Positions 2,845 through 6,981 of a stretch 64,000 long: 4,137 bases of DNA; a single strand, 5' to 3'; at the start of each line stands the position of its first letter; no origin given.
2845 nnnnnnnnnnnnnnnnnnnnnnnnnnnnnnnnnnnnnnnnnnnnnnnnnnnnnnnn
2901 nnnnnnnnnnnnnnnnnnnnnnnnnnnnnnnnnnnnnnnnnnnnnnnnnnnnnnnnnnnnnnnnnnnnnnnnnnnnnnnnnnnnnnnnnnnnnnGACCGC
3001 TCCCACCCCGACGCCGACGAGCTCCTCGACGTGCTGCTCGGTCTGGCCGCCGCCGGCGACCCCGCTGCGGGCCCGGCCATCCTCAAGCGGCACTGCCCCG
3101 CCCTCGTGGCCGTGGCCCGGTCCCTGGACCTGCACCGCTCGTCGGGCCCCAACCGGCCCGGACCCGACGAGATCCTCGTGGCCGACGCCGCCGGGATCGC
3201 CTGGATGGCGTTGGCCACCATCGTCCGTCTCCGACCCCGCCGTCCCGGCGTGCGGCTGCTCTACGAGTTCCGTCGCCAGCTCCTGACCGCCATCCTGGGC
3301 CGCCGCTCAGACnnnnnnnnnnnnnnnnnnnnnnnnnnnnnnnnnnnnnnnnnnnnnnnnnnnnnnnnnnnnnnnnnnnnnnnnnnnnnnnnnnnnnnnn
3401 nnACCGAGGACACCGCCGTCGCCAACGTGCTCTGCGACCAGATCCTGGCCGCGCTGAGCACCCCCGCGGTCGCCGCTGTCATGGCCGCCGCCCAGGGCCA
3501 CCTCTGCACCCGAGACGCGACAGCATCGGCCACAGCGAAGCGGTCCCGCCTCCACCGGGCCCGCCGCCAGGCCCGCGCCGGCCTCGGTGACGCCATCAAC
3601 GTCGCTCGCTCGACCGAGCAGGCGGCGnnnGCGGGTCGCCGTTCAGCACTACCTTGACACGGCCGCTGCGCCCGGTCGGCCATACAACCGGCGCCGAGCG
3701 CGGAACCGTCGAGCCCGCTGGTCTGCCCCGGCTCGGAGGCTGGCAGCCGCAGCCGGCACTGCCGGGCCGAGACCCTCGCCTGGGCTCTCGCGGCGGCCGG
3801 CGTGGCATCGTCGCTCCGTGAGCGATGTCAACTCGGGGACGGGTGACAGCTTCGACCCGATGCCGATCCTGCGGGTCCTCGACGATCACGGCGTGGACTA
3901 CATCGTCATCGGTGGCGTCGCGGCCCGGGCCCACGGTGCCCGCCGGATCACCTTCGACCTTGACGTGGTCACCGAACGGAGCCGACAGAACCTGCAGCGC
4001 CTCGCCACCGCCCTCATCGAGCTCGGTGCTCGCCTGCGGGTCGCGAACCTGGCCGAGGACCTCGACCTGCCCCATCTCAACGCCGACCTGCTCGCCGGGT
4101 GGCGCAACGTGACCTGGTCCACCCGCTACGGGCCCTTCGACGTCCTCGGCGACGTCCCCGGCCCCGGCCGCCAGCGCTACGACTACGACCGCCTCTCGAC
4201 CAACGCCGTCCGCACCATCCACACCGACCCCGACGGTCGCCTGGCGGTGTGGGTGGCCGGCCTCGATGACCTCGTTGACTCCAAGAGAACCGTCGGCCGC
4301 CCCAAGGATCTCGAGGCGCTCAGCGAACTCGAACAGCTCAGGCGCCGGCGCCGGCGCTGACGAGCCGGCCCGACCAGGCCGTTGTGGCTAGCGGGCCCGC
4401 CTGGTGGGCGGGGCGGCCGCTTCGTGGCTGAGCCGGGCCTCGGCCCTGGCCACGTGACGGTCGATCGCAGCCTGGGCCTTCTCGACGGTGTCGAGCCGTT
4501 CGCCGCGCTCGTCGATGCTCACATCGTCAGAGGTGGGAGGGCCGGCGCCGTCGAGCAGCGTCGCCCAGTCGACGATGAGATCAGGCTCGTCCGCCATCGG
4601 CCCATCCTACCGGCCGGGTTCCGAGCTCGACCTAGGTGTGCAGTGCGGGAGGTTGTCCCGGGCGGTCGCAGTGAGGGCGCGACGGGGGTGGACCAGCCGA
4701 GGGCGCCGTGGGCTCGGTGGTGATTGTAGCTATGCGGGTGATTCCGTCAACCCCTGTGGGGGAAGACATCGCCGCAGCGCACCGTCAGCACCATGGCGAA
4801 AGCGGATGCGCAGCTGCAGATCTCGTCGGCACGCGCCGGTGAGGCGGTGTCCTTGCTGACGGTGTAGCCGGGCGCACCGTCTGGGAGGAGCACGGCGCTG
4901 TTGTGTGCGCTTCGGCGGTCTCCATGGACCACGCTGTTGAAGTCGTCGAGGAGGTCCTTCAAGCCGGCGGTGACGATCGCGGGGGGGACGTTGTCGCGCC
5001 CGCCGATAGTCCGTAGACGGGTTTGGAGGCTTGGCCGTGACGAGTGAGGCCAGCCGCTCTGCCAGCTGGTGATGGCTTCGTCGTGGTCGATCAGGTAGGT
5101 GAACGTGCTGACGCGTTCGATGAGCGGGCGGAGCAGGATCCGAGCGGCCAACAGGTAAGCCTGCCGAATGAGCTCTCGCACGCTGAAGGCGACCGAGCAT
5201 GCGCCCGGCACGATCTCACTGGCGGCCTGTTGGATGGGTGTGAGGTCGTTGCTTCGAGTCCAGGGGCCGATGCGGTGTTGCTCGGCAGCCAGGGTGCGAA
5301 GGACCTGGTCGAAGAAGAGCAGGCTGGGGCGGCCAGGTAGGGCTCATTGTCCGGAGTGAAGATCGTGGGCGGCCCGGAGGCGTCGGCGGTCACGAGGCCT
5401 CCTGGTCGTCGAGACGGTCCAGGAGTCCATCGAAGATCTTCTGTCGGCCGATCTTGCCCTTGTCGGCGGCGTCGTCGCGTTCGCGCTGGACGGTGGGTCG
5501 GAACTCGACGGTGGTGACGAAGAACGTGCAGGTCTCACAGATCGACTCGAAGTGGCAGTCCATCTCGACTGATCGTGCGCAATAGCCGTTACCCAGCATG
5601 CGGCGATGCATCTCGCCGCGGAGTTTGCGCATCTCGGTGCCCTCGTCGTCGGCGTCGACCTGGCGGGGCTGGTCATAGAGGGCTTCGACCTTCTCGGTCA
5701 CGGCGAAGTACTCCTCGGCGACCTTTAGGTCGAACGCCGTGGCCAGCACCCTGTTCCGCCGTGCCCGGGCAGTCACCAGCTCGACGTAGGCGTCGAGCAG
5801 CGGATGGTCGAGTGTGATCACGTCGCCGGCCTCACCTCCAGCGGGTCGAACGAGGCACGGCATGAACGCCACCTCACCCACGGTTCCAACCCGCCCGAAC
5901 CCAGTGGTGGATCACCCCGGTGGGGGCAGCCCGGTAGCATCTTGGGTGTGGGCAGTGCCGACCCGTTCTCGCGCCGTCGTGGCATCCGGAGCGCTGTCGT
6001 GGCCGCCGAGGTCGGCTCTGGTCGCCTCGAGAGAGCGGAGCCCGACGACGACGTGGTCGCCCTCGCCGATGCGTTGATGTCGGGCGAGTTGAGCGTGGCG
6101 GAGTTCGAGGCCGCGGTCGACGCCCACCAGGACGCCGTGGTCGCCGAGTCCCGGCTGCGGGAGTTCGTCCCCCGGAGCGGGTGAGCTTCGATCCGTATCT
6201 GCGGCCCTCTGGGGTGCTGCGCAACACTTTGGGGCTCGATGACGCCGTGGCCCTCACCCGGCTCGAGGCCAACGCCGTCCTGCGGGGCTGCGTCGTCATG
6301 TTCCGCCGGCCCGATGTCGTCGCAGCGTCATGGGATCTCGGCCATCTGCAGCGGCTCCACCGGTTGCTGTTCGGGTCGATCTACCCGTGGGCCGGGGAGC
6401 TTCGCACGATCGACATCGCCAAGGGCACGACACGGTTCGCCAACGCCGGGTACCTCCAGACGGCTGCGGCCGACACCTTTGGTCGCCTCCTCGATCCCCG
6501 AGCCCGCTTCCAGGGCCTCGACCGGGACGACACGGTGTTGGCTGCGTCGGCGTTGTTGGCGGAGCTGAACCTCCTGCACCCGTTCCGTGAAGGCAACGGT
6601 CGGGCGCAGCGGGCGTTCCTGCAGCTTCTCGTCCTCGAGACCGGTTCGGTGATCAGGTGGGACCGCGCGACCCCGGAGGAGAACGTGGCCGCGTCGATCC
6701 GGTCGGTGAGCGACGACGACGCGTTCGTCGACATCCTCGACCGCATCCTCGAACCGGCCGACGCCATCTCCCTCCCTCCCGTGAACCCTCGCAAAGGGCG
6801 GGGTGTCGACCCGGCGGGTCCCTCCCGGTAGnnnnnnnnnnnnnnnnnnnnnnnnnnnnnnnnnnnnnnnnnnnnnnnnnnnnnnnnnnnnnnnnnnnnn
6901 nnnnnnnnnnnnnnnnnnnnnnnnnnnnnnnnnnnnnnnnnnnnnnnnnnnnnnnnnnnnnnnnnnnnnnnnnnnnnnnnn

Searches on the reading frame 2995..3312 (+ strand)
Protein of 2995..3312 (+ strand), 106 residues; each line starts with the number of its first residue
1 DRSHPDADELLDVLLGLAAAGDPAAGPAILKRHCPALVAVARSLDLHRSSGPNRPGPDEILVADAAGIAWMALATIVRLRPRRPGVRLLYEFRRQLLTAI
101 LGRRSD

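Call 83: search_solved_structures(query=window:2995-3312:+, max_evalue=10, show_alignments=3)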
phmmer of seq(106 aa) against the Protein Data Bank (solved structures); distinct sequences matched with E-value up to 10: 1.
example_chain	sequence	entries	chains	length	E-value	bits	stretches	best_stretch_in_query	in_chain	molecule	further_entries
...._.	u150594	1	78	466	1.6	12.1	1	26-91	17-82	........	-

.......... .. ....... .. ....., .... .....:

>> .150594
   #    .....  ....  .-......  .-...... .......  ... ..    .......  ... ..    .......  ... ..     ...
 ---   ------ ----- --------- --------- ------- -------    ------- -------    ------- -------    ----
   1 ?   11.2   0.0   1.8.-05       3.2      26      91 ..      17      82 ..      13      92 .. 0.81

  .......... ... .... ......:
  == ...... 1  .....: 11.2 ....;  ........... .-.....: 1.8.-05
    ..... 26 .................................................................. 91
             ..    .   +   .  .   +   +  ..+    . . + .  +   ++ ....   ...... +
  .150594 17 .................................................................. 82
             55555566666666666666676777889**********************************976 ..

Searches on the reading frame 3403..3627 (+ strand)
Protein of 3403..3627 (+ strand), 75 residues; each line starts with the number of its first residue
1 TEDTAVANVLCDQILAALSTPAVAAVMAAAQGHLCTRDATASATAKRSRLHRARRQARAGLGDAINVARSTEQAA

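Call 82: search_solved_structures(query=window:3403-3627:+, max_evalue=10, show_alignments=3)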
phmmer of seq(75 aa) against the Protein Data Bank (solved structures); distinct sequences matched with E-value up to 10: 2.
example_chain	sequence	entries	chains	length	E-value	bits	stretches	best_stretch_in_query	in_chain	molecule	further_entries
4k3w_A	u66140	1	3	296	0.42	14.5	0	30-63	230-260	Enoyl-CoA hydratase/isomerase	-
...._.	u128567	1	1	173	0.75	13.7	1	12-65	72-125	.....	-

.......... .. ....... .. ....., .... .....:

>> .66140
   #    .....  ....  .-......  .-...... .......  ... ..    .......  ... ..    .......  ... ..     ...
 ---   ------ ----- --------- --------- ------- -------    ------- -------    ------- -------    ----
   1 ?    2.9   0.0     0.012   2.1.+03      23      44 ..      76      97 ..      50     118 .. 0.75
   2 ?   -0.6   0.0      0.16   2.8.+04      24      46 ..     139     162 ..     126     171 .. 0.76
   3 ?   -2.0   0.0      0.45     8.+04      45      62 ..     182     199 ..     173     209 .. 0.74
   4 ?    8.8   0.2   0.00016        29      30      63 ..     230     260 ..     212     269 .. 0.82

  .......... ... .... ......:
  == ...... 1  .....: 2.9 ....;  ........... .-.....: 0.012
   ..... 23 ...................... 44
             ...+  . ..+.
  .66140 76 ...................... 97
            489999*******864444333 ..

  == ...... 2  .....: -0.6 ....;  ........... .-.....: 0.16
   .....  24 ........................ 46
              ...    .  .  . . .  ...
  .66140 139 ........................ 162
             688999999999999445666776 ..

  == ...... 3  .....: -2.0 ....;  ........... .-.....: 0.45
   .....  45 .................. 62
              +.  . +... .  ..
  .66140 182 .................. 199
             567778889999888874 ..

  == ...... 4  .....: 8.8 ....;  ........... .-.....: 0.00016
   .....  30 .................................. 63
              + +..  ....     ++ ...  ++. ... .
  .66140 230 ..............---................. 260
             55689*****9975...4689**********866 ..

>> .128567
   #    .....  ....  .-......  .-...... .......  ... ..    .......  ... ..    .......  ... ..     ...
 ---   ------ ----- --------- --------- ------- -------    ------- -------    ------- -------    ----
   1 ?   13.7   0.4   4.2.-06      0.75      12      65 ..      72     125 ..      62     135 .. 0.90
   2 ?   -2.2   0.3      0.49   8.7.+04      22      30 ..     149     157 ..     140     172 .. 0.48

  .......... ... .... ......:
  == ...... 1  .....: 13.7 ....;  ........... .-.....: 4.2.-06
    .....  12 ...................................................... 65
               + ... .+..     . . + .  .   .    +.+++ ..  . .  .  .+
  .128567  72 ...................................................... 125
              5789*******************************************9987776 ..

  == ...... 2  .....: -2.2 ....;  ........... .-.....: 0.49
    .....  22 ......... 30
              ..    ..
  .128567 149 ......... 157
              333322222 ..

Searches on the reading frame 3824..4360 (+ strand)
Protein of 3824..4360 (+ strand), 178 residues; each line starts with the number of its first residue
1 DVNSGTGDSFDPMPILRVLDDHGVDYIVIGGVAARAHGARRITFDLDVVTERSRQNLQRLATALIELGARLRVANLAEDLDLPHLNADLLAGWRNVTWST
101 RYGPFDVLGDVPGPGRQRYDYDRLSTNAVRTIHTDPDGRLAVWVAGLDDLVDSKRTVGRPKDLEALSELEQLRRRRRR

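Call 10: search_protein_families(library=pfam, proteins=[window:3824-4360:+], max_evalue=0.1)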
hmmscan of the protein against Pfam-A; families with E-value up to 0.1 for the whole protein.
window:3824-4360:+ (178 aa): 3 families
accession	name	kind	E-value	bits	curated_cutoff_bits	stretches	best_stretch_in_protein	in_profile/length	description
PF19502.5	DUF6036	-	0.00014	22.2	23.6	0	130-168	78-117/164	Nucleotidyltransferase of unknown function (DUF6036)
PF09970.15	DUF2204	-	0.066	13.3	20.3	0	15-52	8-46/181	Nucleotidyl transferase of unknown function (DUF2204)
PF20242.3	Emfourin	-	0.078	13.8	27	0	30-63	5-38/91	Emfourin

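Call 48: search_protein_families(library=ncbifam, proteins=[window:3824-4360:+], max_evalue=1)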
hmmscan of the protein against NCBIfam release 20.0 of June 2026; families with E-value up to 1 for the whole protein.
window:3824-4360:+ (178 aa): 1 family
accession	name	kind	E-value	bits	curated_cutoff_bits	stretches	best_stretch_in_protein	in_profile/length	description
TIGR04075.1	bacter_Pnkp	equivalog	0.059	11.5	750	1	35-152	116-233/851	polynucleotide kinase-phosphatase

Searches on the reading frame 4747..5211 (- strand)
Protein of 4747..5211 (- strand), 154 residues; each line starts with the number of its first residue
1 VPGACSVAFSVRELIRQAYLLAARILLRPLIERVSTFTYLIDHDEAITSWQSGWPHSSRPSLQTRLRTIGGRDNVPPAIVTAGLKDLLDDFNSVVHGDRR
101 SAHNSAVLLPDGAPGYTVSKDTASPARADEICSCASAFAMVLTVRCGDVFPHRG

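Call 10: search_protein_families(library=pfam, proteins=[window:4747-5211:-], max_evalue=0.1)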
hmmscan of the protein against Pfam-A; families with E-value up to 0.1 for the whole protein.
window:4747-5211:- (154 aa): 1 family
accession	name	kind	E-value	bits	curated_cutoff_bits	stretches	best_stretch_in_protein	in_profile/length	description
PF18928.5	DUF5677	-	0.00028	21.4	27.1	1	4-46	11-53/166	Family of unknown function (DUF5677)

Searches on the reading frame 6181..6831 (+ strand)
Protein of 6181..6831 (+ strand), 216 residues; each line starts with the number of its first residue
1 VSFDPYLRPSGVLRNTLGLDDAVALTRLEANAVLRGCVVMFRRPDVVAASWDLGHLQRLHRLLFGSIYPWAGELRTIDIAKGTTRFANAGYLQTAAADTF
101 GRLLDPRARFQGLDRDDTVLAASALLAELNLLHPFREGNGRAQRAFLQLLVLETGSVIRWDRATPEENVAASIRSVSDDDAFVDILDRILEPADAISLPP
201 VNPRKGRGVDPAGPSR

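Call 10: search_protein_families(library=pfam, proteins=[window:6181-6831:+], max_evalue=0.1)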
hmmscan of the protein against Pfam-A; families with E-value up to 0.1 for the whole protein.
window:6181-6831:+ (216 aa): 1 family
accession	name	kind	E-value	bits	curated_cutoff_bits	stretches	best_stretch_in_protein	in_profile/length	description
PF02661.23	Fic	-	1.5e-13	51.8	24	1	52-150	3-92/93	Fic/DOC family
